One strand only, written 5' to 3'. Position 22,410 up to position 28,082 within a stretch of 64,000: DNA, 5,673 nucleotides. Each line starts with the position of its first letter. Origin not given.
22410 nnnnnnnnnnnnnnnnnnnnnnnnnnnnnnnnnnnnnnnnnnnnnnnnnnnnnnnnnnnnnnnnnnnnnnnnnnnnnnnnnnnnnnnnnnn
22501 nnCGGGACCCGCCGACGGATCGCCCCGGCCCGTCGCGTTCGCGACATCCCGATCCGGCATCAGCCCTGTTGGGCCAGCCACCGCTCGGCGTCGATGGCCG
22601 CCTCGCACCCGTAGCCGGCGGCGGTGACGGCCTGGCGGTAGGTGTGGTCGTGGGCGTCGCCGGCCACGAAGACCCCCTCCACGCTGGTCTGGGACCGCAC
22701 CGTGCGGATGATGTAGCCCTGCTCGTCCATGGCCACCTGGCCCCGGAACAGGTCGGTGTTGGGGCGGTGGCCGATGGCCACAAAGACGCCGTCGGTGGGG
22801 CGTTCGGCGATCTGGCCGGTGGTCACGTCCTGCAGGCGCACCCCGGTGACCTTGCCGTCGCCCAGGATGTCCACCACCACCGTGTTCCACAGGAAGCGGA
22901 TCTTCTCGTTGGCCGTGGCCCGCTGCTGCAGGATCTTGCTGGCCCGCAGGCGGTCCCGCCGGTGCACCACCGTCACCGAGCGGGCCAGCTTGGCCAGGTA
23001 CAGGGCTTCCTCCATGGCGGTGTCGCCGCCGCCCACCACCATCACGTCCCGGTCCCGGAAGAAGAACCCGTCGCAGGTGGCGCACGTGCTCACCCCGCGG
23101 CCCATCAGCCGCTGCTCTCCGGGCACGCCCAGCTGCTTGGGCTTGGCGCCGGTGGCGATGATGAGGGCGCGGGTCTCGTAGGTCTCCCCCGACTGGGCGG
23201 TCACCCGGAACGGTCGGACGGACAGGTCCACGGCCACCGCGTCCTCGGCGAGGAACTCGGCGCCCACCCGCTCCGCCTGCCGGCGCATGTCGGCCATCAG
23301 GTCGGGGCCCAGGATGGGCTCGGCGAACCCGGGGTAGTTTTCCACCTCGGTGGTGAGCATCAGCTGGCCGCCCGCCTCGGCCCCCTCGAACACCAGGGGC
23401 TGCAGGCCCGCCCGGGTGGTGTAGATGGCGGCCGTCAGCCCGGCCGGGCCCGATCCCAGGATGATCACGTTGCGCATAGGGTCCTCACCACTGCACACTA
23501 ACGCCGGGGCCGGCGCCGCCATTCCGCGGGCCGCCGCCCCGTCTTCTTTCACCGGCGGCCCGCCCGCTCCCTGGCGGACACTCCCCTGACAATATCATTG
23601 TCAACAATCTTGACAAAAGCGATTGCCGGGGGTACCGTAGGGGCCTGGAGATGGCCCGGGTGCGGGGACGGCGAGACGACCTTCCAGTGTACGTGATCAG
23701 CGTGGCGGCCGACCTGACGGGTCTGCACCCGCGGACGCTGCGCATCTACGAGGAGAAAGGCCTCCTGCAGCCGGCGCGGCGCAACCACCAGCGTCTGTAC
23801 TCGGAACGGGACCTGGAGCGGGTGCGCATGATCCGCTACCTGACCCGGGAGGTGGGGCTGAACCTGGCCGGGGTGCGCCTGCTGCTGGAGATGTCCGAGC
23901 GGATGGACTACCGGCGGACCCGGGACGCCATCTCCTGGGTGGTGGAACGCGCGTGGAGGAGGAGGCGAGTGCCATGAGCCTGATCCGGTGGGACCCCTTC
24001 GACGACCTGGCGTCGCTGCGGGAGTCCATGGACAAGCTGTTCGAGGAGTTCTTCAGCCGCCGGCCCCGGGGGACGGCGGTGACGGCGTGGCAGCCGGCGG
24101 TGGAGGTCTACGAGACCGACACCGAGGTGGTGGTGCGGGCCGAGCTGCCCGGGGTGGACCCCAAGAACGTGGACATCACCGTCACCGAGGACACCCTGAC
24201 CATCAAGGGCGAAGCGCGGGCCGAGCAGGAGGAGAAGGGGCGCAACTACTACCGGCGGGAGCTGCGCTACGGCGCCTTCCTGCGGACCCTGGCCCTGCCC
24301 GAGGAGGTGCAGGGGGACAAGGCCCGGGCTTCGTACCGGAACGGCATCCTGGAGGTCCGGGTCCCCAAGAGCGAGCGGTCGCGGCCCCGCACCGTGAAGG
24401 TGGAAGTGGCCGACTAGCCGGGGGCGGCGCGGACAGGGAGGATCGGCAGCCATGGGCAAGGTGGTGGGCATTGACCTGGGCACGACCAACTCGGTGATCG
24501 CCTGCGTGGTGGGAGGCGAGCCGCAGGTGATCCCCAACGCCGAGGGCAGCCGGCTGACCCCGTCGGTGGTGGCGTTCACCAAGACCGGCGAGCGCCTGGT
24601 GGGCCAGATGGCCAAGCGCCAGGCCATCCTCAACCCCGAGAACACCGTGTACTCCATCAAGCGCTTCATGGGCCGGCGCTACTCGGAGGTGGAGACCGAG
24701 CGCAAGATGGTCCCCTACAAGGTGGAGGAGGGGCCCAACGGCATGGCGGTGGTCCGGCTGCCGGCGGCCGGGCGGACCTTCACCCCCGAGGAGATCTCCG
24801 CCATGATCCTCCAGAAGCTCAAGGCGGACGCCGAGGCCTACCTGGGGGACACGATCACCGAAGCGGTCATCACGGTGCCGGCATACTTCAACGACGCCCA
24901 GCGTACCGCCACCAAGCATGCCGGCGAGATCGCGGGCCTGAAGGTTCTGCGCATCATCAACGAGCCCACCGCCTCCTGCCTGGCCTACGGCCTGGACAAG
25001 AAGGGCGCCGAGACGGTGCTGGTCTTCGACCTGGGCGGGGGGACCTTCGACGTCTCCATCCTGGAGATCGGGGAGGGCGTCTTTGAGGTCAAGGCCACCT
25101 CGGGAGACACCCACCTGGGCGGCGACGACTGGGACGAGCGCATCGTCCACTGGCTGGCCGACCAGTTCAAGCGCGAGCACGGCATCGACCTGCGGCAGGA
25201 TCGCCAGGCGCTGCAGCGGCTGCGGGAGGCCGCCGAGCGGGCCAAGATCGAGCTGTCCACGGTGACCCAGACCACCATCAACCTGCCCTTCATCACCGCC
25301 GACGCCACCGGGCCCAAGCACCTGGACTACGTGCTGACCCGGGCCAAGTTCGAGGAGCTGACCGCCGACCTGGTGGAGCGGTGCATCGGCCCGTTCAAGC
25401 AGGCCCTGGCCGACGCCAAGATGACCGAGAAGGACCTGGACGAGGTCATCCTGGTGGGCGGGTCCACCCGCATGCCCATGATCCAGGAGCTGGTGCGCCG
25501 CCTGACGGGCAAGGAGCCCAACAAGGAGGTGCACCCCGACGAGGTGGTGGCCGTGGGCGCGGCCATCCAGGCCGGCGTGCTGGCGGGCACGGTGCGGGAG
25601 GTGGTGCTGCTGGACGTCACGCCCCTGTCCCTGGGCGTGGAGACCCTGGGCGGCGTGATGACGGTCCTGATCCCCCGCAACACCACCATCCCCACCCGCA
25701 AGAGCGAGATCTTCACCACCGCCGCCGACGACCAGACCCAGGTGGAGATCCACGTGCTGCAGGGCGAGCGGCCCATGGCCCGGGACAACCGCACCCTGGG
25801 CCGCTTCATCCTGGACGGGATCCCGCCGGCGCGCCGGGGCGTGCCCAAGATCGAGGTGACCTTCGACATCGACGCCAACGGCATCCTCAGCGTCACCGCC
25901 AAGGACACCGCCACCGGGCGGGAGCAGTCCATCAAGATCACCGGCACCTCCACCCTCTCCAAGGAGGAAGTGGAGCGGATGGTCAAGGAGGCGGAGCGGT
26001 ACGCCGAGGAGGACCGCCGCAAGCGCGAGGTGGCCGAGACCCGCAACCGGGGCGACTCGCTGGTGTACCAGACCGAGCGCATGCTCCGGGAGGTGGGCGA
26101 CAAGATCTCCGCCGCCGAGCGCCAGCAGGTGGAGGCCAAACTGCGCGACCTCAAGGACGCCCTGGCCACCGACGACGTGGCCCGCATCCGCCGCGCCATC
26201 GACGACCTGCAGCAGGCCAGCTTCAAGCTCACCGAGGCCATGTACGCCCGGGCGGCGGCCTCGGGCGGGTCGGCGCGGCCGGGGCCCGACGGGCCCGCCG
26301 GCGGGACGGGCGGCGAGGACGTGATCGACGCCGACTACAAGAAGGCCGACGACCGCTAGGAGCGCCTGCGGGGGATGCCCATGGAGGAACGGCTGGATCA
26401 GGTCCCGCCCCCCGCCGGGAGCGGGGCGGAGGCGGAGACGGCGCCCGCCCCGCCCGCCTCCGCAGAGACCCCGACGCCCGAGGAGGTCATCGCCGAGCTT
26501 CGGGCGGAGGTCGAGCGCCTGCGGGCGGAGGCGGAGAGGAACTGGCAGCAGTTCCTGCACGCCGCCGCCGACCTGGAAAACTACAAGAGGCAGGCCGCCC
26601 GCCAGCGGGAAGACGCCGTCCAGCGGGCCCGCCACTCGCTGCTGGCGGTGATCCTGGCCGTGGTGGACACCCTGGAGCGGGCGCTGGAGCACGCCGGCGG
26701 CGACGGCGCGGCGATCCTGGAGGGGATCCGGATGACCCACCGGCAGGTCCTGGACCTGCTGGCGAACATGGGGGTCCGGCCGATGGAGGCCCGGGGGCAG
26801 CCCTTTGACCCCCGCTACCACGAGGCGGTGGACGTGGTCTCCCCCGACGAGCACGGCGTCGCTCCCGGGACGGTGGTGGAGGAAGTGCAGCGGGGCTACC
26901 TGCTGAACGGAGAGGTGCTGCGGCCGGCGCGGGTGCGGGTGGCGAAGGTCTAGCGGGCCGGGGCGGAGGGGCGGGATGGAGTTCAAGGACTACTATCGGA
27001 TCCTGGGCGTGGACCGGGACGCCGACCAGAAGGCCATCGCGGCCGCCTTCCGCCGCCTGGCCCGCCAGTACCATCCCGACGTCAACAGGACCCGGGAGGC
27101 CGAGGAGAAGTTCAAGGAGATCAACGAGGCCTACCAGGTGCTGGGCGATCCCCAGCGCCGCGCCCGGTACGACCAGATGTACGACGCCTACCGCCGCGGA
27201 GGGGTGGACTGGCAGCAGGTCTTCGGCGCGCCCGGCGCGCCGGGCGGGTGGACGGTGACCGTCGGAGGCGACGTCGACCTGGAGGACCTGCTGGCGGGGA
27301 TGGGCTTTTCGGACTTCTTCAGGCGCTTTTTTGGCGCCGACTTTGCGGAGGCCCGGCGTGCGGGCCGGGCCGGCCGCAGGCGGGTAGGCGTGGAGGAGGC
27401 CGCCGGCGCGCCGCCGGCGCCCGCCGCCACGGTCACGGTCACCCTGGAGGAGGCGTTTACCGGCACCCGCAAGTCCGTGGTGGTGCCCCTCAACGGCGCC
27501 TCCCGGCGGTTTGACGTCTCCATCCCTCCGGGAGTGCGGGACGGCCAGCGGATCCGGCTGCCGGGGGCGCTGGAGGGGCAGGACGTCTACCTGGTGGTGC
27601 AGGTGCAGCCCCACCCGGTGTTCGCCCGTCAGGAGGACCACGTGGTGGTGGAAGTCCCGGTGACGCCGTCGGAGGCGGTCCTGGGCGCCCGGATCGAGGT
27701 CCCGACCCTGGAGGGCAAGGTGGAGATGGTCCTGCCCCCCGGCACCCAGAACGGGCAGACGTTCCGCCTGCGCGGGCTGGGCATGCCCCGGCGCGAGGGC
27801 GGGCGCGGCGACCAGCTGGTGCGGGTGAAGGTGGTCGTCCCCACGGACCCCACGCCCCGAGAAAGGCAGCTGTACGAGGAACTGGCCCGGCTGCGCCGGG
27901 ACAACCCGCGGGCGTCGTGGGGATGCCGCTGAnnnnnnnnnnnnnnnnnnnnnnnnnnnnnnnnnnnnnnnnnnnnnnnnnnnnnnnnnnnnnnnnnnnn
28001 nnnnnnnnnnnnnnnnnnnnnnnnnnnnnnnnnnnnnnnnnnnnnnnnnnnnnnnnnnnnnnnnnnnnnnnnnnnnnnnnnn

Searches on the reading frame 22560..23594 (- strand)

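Call 20: search_protein_families(library=pfam, proteins=[window:22560-23594:-])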
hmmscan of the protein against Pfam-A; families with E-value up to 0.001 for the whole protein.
window:22560-23594:- (344 aa): 11 families
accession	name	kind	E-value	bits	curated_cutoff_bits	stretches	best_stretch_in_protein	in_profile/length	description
PF07992.20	Pyr_redox_2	-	1.4e-56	192.5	26.1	1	42-327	2-289/291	Pyridine nucleotide-disulphide oxidoreductase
PF13738.12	Pyr_redox_3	-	2.4e-25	89.9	30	1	121-312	106-305/305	Pyridine nucleotide-disulphide oxidoreductase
PF00070.33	Pyr_redox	-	1.2e-20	74.2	22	1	184-256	2-81/82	Pyridine nucleotide-disulphide oxidoreductase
PF01266.30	DAO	-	1e-10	42.1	27.9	0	98-155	150-209/353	FAD dependent oxidoreductase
PF03486.20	HI0933_like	-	7.1e-08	32.6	50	0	42-79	2-39/244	HI0933-like protein Rossmann domain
PF00890.30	FAD_binding_2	-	4e-07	30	20.4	1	43-77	2-37/414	FAD binding domain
PF13450.12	NAD_binding_8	-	1.8e-06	28.6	21.9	1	45-81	1-37/68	NAD(P)-binding Rossmann-like domain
PF12831.13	FAD_oxidored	-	9.7e-06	25.6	27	0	43-78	2-38/416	FAD dependent oxidoreductase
PF01946.23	Thi4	-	1.6e-05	24.7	26.2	0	42-73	19-51/235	Thi4 family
PF13434.12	Lys_Orn_oxgnase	-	0.00012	21.8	21.3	0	130-217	133-226/339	L-lysine 6-monooxygenase/L-ornithine 5-monooxygenase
PF01134.28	GIDA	-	0.00067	19.3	22.1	0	42-69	1-28/391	Glucose inhibited division protein A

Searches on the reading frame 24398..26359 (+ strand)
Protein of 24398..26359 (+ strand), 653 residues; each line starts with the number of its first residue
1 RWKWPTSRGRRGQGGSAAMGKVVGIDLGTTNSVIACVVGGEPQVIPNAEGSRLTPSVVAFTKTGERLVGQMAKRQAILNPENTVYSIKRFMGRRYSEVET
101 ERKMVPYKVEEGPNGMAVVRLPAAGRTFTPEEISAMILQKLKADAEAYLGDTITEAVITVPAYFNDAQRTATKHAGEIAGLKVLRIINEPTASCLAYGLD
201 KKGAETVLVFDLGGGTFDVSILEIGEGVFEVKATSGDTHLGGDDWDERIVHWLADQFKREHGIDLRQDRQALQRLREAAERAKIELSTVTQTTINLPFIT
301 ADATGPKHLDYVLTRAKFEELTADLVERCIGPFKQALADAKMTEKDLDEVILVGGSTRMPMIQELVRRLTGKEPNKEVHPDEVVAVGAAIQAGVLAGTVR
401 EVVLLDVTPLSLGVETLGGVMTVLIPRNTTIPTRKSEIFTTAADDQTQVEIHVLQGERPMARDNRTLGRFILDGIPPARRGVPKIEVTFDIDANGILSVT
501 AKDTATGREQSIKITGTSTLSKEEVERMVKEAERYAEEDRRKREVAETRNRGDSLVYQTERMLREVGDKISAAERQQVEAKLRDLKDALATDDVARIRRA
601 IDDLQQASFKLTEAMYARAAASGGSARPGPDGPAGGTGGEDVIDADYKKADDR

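Call 20: search_protein_families(library=pfam, proteins=[window:24398-26359:+])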
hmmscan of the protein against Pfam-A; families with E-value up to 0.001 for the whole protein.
window:24398-26359:+ (653 aa): 3 families
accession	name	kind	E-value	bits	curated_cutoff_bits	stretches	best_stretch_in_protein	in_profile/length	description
PF00012.26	HSP70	-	6.9e-265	880.3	20.6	1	22-616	1-598/599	Hsp70 protein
PF06723.19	MreB_Mbl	-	2.7e-15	56.5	27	1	152-389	92-316/327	MreB/Mbl protein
PF06533.17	DUF1110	-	1.8e-05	25.2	24.1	1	556-622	14-80/189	Protein of unknown function (DUF1110)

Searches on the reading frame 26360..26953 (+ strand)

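Call 20: search_protein_families(library=pfam, proteins=[window:26360-26953:+])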
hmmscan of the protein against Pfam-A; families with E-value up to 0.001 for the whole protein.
window:26360-26953:+ (197 aa): 1 family
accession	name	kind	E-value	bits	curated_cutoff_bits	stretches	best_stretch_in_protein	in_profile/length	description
PF01025.24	GrpE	-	1.2e-41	142.6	25.8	1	41-196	10-165/165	GrpE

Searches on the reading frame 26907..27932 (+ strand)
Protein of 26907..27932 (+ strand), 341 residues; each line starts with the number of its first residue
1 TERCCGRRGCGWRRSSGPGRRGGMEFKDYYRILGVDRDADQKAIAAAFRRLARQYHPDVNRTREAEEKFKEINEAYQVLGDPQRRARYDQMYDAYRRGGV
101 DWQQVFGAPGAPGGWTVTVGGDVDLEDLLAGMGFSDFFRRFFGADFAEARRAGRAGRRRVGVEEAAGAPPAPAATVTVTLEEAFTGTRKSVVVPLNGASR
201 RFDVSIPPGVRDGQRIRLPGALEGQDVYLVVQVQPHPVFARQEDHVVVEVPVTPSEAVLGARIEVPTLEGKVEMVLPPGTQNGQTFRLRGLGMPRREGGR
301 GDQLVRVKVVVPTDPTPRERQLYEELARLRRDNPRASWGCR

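Call 20: search_protein_families(library=pfam, proteins=[window:26907-27932:+])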
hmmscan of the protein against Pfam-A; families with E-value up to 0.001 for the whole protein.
window:26907-27932:+ (341 aa): 2 families
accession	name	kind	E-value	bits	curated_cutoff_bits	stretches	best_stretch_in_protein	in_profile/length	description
PF01556.23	DnaJ_C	-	3.9e-41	141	26.6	1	174-312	3-152/152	DnaJ C terminal domain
PF00226.36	DnaJ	-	8.3e-26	90.3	27.8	1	28-89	1-63/63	DnaJ domain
